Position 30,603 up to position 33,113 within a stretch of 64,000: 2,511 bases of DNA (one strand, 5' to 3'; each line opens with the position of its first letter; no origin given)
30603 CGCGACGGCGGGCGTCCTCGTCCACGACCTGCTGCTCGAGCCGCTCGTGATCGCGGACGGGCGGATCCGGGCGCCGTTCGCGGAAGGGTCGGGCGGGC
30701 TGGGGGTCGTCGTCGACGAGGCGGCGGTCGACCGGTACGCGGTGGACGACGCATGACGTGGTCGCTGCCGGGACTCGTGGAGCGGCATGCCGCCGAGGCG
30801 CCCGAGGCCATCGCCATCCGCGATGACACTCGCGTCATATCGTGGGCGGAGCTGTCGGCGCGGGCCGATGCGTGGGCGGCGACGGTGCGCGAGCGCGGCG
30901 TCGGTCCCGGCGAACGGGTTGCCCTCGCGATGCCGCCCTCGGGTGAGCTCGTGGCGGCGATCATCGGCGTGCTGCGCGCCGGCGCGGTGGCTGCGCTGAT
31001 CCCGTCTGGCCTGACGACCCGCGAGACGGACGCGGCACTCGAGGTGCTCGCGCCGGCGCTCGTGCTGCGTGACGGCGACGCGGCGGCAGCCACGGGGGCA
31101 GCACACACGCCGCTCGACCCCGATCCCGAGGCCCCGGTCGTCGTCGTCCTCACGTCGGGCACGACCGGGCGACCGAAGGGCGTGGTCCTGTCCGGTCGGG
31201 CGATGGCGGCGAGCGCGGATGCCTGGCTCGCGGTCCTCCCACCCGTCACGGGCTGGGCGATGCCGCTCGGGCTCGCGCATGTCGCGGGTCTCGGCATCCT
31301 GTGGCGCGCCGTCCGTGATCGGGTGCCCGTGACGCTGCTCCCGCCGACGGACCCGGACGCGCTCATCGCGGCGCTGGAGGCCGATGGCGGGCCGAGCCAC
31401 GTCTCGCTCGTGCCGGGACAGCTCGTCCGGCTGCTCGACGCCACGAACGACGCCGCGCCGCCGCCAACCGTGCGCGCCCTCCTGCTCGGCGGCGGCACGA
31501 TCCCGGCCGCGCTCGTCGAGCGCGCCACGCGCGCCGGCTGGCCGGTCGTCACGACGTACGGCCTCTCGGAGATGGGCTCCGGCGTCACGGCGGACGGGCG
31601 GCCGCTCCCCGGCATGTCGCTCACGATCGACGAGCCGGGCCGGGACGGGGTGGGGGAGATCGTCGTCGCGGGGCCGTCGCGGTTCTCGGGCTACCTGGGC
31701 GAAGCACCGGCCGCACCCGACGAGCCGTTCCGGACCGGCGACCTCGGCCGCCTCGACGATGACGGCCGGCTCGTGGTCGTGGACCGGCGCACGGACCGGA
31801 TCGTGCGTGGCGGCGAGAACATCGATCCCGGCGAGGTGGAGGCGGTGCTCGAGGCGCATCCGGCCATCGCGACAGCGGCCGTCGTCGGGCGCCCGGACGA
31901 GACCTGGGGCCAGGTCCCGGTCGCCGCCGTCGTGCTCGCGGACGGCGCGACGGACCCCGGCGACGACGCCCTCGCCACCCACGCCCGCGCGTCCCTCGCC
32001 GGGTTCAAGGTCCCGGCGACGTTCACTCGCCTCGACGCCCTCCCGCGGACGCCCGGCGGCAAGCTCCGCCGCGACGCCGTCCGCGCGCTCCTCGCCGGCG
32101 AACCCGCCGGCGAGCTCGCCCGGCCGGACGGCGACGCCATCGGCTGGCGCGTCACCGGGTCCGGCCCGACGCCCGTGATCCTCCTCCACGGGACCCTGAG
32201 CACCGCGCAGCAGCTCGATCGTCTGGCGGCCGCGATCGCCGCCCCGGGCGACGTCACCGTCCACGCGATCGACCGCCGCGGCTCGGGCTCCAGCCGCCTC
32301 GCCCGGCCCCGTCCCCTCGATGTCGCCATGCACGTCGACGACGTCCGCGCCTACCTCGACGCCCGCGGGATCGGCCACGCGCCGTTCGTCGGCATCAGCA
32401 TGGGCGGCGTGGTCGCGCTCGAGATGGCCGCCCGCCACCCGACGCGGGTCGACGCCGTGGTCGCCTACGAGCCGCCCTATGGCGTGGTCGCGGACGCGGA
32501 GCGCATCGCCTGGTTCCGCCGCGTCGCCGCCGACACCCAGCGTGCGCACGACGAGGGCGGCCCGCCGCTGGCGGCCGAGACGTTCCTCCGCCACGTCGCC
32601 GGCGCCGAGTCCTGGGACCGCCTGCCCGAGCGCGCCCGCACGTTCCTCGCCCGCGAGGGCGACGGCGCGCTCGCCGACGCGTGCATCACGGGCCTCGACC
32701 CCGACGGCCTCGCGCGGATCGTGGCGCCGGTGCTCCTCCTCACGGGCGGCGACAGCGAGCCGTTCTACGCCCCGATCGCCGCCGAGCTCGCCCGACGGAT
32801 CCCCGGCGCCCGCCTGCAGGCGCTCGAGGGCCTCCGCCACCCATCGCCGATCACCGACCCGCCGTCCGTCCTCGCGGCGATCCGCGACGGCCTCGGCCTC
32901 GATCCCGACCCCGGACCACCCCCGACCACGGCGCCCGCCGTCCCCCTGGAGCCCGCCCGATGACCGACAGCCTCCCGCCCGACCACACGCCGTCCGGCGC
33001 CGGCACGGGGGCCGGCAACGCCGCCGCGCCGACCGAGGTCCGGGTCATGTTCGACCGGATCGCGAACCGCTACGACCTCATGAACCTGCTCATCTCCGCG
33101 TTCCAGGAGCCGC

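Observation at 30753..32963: MenE fused in frame to a complete alpha/beta-hydrolase: candidate for the missing DHNA-CoA thioesterase step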

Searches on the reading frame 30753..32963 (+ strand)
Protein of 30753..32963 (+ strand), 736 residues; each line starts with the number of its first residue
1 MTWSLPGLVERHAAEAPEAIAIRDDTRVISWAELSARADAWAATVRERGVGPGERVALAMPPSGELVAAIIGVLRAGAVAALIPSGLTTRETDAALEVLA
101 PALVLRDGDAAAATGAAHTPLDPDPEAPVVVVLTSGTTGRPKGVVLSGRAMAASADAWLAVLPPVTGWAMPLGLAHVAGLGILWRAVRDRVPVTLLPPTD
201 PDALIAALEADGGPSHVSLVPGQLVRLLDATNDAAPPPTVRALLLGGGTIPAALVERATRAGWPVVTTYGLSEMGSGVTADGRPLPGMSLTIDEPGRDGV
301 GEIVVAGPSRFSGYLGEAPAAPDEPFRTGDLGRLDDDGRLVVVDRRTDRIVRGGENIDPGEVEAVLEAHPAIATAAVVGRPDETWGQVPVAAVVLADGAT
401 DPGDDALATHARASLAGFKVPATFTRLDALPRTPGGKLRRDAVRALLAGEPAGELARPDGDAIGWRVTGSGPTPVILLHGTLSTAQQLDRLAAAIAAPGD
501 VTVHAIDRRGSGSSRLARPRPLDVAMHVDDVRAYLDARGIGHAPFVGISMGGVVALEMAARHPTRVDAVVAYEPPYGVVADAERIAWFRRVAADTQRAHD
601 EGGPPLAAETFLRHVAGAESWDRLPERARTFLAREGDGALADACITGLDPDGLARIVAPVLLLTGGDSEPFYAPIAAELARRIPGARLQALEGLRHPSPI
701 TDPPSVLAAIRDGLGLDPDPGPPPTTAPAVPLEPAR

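Call 4: search_protein_families(library=pfam, proteins=[window:30753-32963:+], max_evalue=0.01)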
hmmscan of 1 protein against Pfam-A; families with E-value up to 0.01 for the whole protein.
window:30753-32963:+ (736 aa): 6 families
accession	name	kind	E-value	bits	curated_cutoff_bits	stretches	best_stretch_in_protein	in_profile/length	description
PF00501.34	AMP-binding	-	5.8e-46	157.5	29.9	2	118-315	154-384/384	AMP-binding enzyme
PF13193.12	AMP-binding_C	-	7.4e-20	72.1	24.5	1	361-437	1-76/76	AMP-binding enzyme C-terminal domain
PF12697.13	Abhydrolase_6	-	7.1e-17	63.2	26.3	1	475-709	1-216/217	Alpha/beta hydrolase family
PF00561.26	Abhydrolase_1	-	2.5e-15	57.2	25.8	1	474-630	2-163/245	alpha/beta hydrolase fold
PF12146.15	Hydrolase_4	-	3e-14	53.4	27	1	475-594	7-128/239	Serine aminopeptidase, S33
PF00756.26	Esterase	-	0.0016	18.7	22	1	546-574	120-148/251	Putative esterase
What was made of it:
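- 32106..32963 (+): Alpha/beta-hydrolase domain (residues ~452-720 plus a disordered Pro-rich tail). Nucleophile Ser549 (32397-32399), His696 (32838-32840), candidate acid Glu573 (32469-32471), lid Asp642. Pfam Abhydrolase_6/_1 (call 4).
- On MenE, o-succinylbenzoate-CoA ligase (ANL superfamily): Pfam PF00501 157.5 bits and PF13193 72.1 bits (call 4).
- On Alpha/beta-hydrolase superfamily: Pfam Abhydrolase_6/_1/Hydrolase_4 (call 4).
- Checked: Pfam finds AMP-binding, AMP-binding_C (361-437) and Abhydrolase_6 (475-709) (call 4).
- Tried and rejected: Pfam gave only generic Abhydrolase models (call 4).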

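Call 5: search_protein_families(library=ncbifam, proteins=[window:30753-32963:+], max_evalue=0.01)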
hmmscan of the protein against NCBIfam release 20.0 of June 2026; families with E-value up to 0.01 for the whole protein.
window:30753-32963:+ (736 aa): 131 families (the best 25 are shown)
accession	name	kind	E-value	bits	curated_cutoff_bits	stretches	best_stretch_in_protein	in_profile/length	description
TIGR01923.1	menE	equivalog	5.5e-78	262.8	330.15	1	30-443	1-442/442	o-succinylbenzoate--CoA ligase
NF004837.0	PRK06187.1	subfamily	2.1e-68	230.9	476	2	119-448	163-523/531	long-chain-fatty-acid--CoA ligase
NF002966.0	PRK03640.1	equivalog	6.3e-68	229.5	556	1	10-445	9-478/483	o-succinylbenzoate--CoA ligase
NF006539.0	PRK09029.1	equivalog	3.9e-57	194.1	494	1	11-448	11-452/458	o-succinylbenzoate--CoA ligase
NF005877.1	PRK07824.1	equivalog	4.3e-54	184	345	1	128-445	44-360/362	o-succinylbenzoate--CoA ligase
NF004114.0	PRK05605.1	equivalog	9.9e-52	176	766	2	115-448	210-570/575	long-chain-fatty-acid--CoA ligase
NF005857.1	PRK07786.1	exception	1.4e-50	172.2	733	3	299-444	362-509/513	fatty-acid--CoA ligase FadD5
NF005801.1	PRK07656.1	equivalog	1.2e-49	169.3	657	2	118-443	156-499/500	FadD3 family acyl-CoA ligase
NF006572.0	PRK09088.1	equivalog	1.7e-49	168.8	696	1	12-448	10-488/491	acyl-CoA synthetase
NF006020.0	PRK08162.1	subfamily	2.3e-48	164.8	677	3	299-445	388-536/545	acyl-CoA synthetase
NF005676.0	PRK07470.1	equivalog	2.5e-47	161.7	774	3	299-448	378-530/544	acyl-CoA synthetase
NF005858.0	PRK07787.1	subfamily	2.7e-45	154.7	575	1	11-442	9-467/471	acyl-CoA synthetase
NF006182.0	PRK08316.1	subfamily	1.5e-44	152.4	663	2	298-445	365-515/523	fatty acyl-CoA synthetase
NF052580.1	Str24CoAsynCasG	equivalog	6.1e-44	150.3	750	3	260-444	342-547/548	steroid-24-oyl-CoA synthetase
NF004814.0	PRK06164.1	equivalog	9.3e-43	146.6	677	3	300-441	377-524/540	acyl-CoA synthetase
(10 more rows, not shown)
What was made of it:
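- On MenE, o-succinylbenzoate-CoA ligase (ANL superfamily): TIGR01923 262.8 bits against 330.15; other menE models are also below cut-off (call 5).
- The best NCBIfam matches of the domain are 3-oxoadipate enol-lactonases, all far below their cut-offs (call 5).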

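Call 13: find_homologous_proteins(query=window:30753-32960:+, max_evalue=1e-10)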
Query window:30753-32960:+ (736 aa): 3149 proteins with E <= 1e-10 among 8000 candidates; the best 120 are listed.
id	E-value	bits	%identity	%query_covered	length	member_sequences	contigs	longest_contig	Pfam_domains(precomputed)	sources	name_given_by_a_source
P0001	0.0e+0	1575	100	100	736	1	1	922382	PF12697.14,PF00501.35,PF13193.13,PF00561.27,PF12146.16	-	-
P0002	0.0e+0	1161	77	100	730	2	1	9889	PF00501.35,PF13193.13,PF00561.27,PF12146.16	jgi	jgi:O-succinylbenzoic acid--CoA ligase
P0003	0.0e+0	1103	74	100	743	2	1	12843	PF00501.35,PF13193.13,PF00561.27,PF12146.16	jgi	jgi:O-succinylbenzoic acid--CoA ligase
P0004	1.8e-293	994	69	99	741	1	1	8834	PF00501.35,PF13193.13,PF00561.27,PF12146.16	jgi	jgi:O-succinylbenzoic acid--CoA ligase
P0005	1.1e-290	985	68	100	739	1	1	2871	PF00501.35,PF13193.13,PF00561.27,PF12146.16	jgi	jgi:O-succinylbenzoic acid--CoA ligase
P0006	5.9e-288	976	68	100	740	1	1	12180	PF00501.35,PF13193.13,PF00561.27,PF12146.16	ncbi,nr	ncbi:MAG TPA: alpha/beta fold hydrolase [Candidatus Limnocylindrales bacterium]|nr:alpha/beta fold h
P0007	1.4e-287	974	68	97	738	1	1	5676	PF12697.14,PF00501.35,PF13193.13,PF00561.27,PF12146.16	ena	-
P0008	1.7e-285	968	70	97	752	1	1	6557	PF12697.14,PF00501.35,PF13193.13,PF00561.27,PF12146.16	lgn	-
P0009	7.1e-285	965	67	98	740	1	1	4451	PF00501.35,PF13193.13,PF00561.27,PF12146.16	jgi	jgi:O-succinylbenzoic acid--CoA ligase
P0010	1.1e-283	962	70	93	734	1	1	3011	PF00501.35,PF13193.13,PF00561.27,PF12146.16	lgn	-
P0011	7.5e-283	959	66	97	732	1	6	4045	PF00501.35,PF13193.13,PF00561.27,PF12146.16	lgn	-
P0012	7.8e-283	959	68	97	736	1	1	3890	PF00501.35,PF13193.13,PF00561.27,PF12146.16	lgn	-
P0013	1.0e-282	958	68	94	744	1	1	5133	PF12697.14,PF00501.35,PF13193.13,PF00561.27,PF12146.16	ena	-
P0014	1.9e-282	957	68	97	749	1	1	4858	PF00501.35,PF13193.13,PF00561.27,PF12146.16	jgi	jgi:o-succinylbenzoate---CoA ligase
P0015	4.8e-282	956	66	100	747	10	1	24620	PF00501.35,PF13193.13,PF00561.27,PF12146.16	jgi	jgi:O-succinylbenzoic acid--CoA ligase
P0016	8.5e-282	955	67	97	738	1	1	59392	PF12697.14,PF00501.35,PF13193.13,PF00561.27,PF12146.16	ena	-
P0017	1.2e-279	948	67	95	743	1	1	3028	PF12697.14,PF00501.35,PF13193.13,PF00561.27,PF12146.16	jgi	jgi:o-succinylbenzoate---CoA ligase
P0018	2.0e-278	944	67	97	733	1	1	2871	PF00501.35,PF13193.13,PF00561.27,PF12146.16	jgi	jgi:O-succinylbenzoic acid--CoA ligase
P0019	3.5e-277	940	66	95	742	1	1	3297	PF00501.35,PF13193.13,PF00561.27,PF12146.16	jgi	-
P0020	9.6e-277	939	67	97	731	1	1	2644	PF00501.35,PF13193.13,PF00561.27,PF12146.16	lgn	-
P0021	2.4e-275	934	66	96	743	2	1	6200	PF12697.14,PF00501.35,PF13193.13,PF00561.27,PF12146.16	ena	-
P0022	4.0e-275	933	67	95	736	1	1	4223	PF00501.35,PF13193.13,PF00561.27,PF12146.16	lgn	-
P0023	3.3e-274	930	66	97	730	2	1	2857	PF00501.35,PF13193.13,PF00561.27,PF12146.16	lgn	-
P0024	3.3e-273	927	66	96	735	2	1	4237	PF00501.35,PF13193.13,PF00561.27,PF12146.16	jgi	-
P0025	6.7e-273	926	65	100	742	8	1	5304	PF00501.35,PF13193.13,PF00561.27,PF12146.16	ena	-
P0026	8.2e-273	926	66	97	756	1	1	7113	PF00501.35,PF13193.13,PF00561.27,PF12146.16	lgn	-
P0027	3.6e-272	923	66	97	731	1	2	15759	PF00501.35,PF13193.13,PF00561.27,PF12146.16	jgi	jgi:O-succinylbenzoic acid--CoA ligase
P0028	3.7e-272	923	67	97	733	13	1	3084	PF00501.35,PF13193.13,PF00561.27,PF12146.16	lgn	-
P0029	5.4e-272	923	65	96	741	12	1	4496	PF00501.35,PF13193.13,PF00561.27,PF12146.16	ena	-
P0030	1.1e-270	919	66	97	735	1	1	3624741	PF00501.35,PF13193.13,PF00561.27,PF12146.16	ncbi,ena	-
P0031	6.1e-270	916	66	93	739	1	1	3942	PF00501.35,PF13193.13,PF00561.27,PF12146.16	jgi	jgi:o-succinylbenzoate---CoA ligase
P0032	1.2e-269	915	67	93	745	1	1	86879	PF12697.14,PF00501.35,PF13193.13,PF00561.27,PF12146.16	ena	-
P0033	3.2e-269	914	66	95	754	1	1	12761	PF00501.35,PF13193.13,PF00561.27,PF12146.16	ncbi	ncbi:MAG: alpha/beta fold hydrolase [Candidatus Limnocylindrales bacterium]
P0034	5.5e-268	910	67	97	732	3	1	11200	PF00501.35,PF13193.13,PF00561.27,PF12146.16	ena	-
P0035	2.6e-267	907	64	97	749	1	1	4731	PF00501.35,PF13193.13,PF00561.27,PF12146.16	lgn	-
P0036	2.5e-266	904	65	97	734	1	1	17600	PF00501.35,PF13193.13,PF00561.27,PF12146.16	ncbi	-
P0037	5.1e-266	903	67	97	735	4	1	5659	PF00501.35,PF13193.13,PF00561.27,PF12146.16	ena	-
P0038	1.1e-265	902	67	97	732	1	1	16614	PF12697.14,PF00501.35,PF13193.13,PF00561.27,PF12146.16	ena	-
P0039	1.8e-265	901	65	97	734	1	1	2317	PF00501.35,PF13193.13,PF00561.27,PF12146.16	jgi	jgi:O-succinylbenzoic acid--CoA ligase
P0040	3.8e-265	900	66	97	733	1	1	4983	PF00501.35,PF13193.13,PF00561.27,PF12146.16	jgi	jgi:O-succinylbenzoic acid--CoA ligase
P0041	6.0e-265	900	65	97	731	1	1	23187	PF00501.35,PF13193.13,PF00561.27,PF12146.16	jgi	jgi:O-succinylbenzoic acid--CoA ligase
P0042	1.5e-264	898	64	97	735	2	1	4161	PF00501.35,PF13193.13,PF00561.27,PF12146.16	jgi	jgi:O-succinylbenzoic acid--CoA ligase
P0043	1.0e-263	896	64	97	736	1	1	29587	PF00501.35,PF13193.13,PF00561.27,PF12146.16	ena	-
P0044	1.3e-263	895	65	96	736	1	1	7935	PF00501.35,PF13193.13,PF00561.27,PF12146.16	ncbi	-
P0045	2.8e-263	894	69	88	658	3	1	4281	PF00501.35,PF13193.13,PF00561.27,PF12146.16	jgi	jgi:O-succinylbenzoic acid--CoA ligase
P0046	3.6e-263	894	63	97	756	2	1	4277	PF00501.35,PF13193.13,PF00561.27,PF12146.16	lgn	-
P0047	1.4e-262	892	67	94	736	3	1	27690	PF00501.35,PF13193.13,PF00561.27,PF12146.16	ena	-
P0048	2.0e-262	891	66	97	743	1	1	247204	PF00501.35,PF13193.13,PF00561.27,PF12146.16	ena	-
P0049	4.1e-262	890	66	97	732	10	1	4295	PF12697.14,PF00501.35,PF13193.13,PF00561.27,PF12146.16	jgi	jgi:O-succinylbenzoic acid--CoA ligase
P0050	6.2e-262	890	66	97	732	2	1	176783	PF00501.35,PF13193.13,PF00561.27,PF12146.16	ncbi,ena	-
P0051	8.8e-262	889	64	97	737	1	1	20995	PF00501.35,PF13193.13,PF00561.27,PF12146.16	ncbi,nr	ncbi:MAG TPA: alpha/beta fold hydrolase [Candidatus Limnocylindrales bacterium]|nr:alpha/beta fold h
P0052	1.9e-261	888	64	97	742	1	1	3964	PF00501.35,PF13193.13,PF00561.27,PF12146.16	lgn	-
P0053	3.2e-261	887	64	98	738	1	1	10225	PF00501.35,PF13193.13,PF00561.27,PF12146.16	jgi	jgi:O-succinylbenzoic acid--CoA ligase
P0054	3.3e-261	887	65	97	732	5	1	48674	PF00501.35,PF13193.13,PF00561.27,PF12146.16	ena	-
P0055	3.4e-261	887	63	97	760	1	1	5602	PF00501.35,PF13193.13,PF00561.27,PF12146.16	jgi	jgi:O-succinylbenzoic acid--CoA ligase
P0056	1.2e-260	885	64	95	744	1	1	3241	PF00501.35,PF13193.13,PF00561.27,PF12146.16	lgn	-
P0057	1.6e-260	885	64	97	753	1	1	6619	PF00501.35,PF13193.13,PF00561.27,PF12146.16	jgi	jgi:O-succinylbenzoic acid--CoA ligase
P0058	7.4e-260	883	64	96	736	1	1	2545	PF00501.35,PF13193.13,PF00561.27,PF12146.16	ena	-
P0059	1.0e-259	882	63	97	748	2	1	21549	PF00501.35,PF13193.13,PF00561.27,PF12146.16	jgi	jgi:O-succinylbenzoic acid--CoA ligase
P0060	1.5e-259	882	64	95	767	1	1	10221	PF00501.35,PF13193.13,PF00561.27,PF12146.16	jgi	jgi:O-succinylbenzoic acid--CoA ligase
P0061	1.7e-259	882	66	95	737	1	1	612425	PF00501.35,PF13193.13,PF00561.27,PF12146.16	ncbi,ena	-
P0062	4.8e-259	880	64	97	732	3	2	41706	PF00501.35,PF13193.13,PF00561.27,PF12146.16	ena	-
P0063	1.2e-258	879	61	98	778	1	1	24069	PF00501.35,PF13193.13,PF00561.27,PF12146.16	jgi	jgi:o-succinylbenzoate---CoA ligase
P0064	1.6e-258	878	65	95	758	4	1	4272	PF00501.35,PF13193.13,PF00561.27,PF12146.16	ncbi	-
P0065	2.7e-258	878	64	95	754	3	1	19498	PF00501.35,PF13193.13,PF00561.27,PF12146.16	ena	-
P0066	2.9e-258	877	64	96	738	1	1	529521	PF00501.35,PF13193.13,PF00561.27,PF12146.16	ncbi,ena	-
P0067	8.8e-258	876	64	96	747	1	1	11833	PF00501.35,PF13193.13,PF00561.27,PF12146.16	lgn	-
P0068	1.0e-257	876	64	95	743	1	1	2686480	PF00501.35,PF13193.13,PF00561.27,PF12146.16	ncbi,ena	-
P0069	1.0e-257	876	63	96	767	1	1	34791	PF00501.35,PF13193.13,PF00561.27,PF12146.16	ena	-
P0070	1.1e-257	876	63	97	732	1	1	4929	PF00501.35,PF13193.13,PF00561.27,PF12146.16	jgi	jgi:O-succinylbenzoic acid--CoA ligase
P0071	2.7e-257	874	63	97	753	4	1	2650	PF00501.35,PF13193.13,PF00561.27,PF12146.16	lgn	-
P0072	3.8e-256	871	65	96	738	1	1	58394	PF00501.35,PF13193.13,PF00561.27,PF12146.16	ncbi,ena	-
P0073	9.2e-256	869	63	96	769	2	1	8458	PF00501.35,PF13193.13,PF00561.27,PF12146.16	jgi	-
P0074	1.8e-255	868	79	72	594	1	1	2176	PF00501.35,PF13193.13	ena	-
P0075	2.2e-255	868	63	96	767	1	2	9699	PF00501.35,PF13193.13,PF00561.27,PF12146.16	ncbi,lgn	-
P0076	4.9e-254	864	62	96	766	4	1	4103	PF00501.35,PF13193.13,PF00561.27,PF12146.16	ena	-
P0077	1.2e-252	859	67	89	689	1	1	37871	PF00501.35,PF13193.13,PF00561.27,PF12146.16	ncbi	ncbi:MAG: alpha/beta fold hydrolase, partial [Chloroflexota bacterium]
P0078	1.3e-252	859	63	94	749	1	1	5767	PF12697.14,PF00501.35,PF13193.13,PF00561.27,PF12146.16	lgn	-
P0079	1.9e-252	858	63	97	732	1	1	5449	PF00501.35,PF13193.13,PF00561.27,PF12146.16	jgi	jgi:O-succinylbenzoic acid--CoA ligase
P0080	2.3e-252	858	64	93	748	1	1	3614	PF00501.35,PF13193.13,PF00561.27,PF12146.16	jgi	jgi:o-succinylbenzoate---CoA ligase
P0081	2.6e-252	858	64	95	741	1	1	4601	PF00501.35,PF13193.13,PF00561.27,PF12146.16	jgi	jgi:O-succinylbenzoic acid--CoA ligase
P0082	3.0e-252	858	65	95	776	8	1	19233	PF00501.35,PF13193.13,PF00561.27,PF12146.16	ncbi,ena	-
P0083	6.6e-252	856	63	97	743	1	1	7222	PF00501.35,PF13193.13,PF00561.27,PF12146.16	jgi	jgi:o-succinylbenzoate---CoA ligase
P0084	6.7e-252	856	64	96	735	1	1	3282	PF00501.35,PF13193.13,PF00561.27,PF12146.16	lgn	-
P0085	1.1e-251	856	63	97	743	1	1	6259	PF00501.35,PF13193.13,PF00561.27,PF12146.16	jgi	jgi:O-succinylbenzoic acid--CoA ligase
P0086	1.9e-251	855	62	98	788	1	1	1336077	PF00501.35,PF13193.13,PF00561.27,PF12146.16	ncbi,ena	-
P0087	5.0e-251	854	64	94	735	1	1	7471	PF00501.35,PF13193.13,PF00561.27,PF12146.16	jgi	jgi:O-succinylbenzoic acid--CoA ligase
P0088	9.6e-251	853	62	98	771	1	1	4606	PF00501.35,PF13193.13,PF00561.27,PF12146.16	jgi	jgi:O-succinylbenzoic acid--CoA ligase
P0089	1.8e-250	852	64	97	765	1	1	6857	PF00501.35,PF13193.13,PF00561.27,PF12146.16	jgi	jgi:o-succinylbenzoate---CoA ligase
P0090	4.8e-250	850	62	97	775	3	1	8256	PF12697.14,PF00501.35,PF13193.13,PF00561.27,PF12146.16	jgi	jgi:o-succinylbenzoate---CoA ligase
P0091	7.5e-250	850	63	95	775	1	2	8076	PF00501.35,PF13193.13,PF00561.27,PF12146.16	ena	-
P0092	1.7e-245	835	62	95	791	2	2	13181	PF00501.35,PF13193.13,PF00561.27,PF12146.16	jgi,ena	-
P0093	1.9e-245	835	61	97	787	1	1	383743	PF00501.35,PF13193.13,PF00561.27,PF12146.16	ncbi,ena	-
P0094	2.6e-245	835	62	95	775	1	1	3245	PF00501.35,PF13193.13,PF00561.27,PF12146.16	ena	-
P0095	5.6e-243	827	61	96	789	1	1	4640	PF12697.14,PF00501.35,PF13193.13,PF00561.27,PF12146.16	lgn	-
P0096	1.8e-242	825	61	96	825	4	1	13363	PF00501.35,PF13193.13,PF00561.27,PF12146.16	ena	-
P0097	2.2e-242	825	62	95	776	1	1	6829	PF00501.35,PF13193.13,PF00561.27,PF12146.16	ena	-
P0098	2.1e-241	822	60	95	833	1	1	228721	PF00501.35,PF13193.13,PF00561.27,PF12146.16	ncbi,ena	-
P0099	2.6e-241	821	62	95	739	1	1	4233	PF00501.35,PF13193.13,PF00561.27,PF12146.16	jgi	jgi:o-succinylbenzoate---CoA ligase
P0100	3.6e-241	821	60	98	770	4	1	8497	PF00501.35,PF13193.13,PF00561.27,PF12146.16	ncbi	-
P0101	7.4e-241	820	60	98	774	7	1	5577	PF00501.35,PF13193.13,PF00561.27,PF12146.16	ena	-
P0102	3.2e-240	818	59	100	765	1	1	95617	PF00501.35,PF13193.13,PF00561.27,PF12146.16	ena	-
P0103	5.4e-240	817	63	92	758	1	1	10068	PF00501.35,PF13193.13,PF00561.27,PF12146.16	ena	-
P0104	6.4e-240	817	60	97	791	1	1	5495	PF00501.35,PF13193.13,PF00561.27,PF12146.16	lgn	-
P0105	1.2e-239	816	59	99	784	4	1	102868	PF12697.14,PF00501.35,PF13193.13,PF00561.27,PF12146.16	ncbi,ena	-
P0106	1.4e-239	816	61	97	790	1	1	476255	PF00501.35,PF13193.13,PF00561.27,PF12146.16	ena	-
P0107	3.5e-239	814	58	98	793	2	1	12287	PF00501.35,PF13193.13,PF00561.27,PF12146.16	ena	-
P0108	7.2e-239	813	63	94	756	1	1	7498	PF00501.35,PF13193.13,PF00561.27,PF12146.16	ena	-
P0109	2.8e-238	811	61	93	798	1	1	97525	PF12697.14,PF00501.35,PF13193.13,PF00561.27,PF12146.16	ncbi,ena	-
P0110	1.6e-237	809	60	98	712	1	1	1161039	PF00501.35,PF13193.13,PF00561.27,PF12146.16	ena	-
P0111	1.9e-236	805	61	97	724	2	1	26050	PF12697.14,PF00501.35,PF13193.13,PF00561.27,PF12146.16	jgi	-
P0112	2.6e-236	805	60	98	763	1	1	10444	PF12697.14,PF00501.35,PF13193.13,PF00561.27,PF12146.16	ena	-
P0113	4.7e-236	804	58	99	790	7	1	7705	PF12697.14,PF00501.35,PF13193.13,PF00561.27,PF12146.16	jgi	-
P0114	1.6e-235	802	60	98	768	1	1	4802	PF00501.35,PF13193.13,PF00561.27,PF12146.16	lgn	-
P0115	7.4e-235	800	61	94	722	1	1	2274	PF00501.35,PF13193.13,PF00561.27,PF12146.16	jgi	jgi:O-succinylbenzoic acid--CoA ligase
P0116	9.6e-235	800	60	96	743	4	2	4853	PF00501.35,PF13193.13,PF00561.27,PF12146.16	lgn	-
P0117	5.0e-234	797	61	97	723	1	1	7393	PF00501.35,PF13193.13,PF00561.27,PF12146.16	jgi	jgi:O-succinylbenzoic acid--CoA ligase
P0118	1.8e-233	796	59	97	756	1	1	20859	PF12697.14,PF00501.35,PF13193.13,PF00561.27,PF12146.16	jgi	jgi:O-succinylbenzoic acid--CoA ligase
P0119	2.2e-233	795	60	96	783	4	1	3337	PF00501.35,PF13193.13,PF00561.27,PF12146.16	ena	-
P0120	2.7e-233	795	58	97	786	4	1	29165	PF12697.14,PF00501.35,PF13193.13,PF00561.27,PF12146.16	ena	-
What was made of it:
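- At least 119 further clusters share the architecture at 58-79% identity (call 13).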
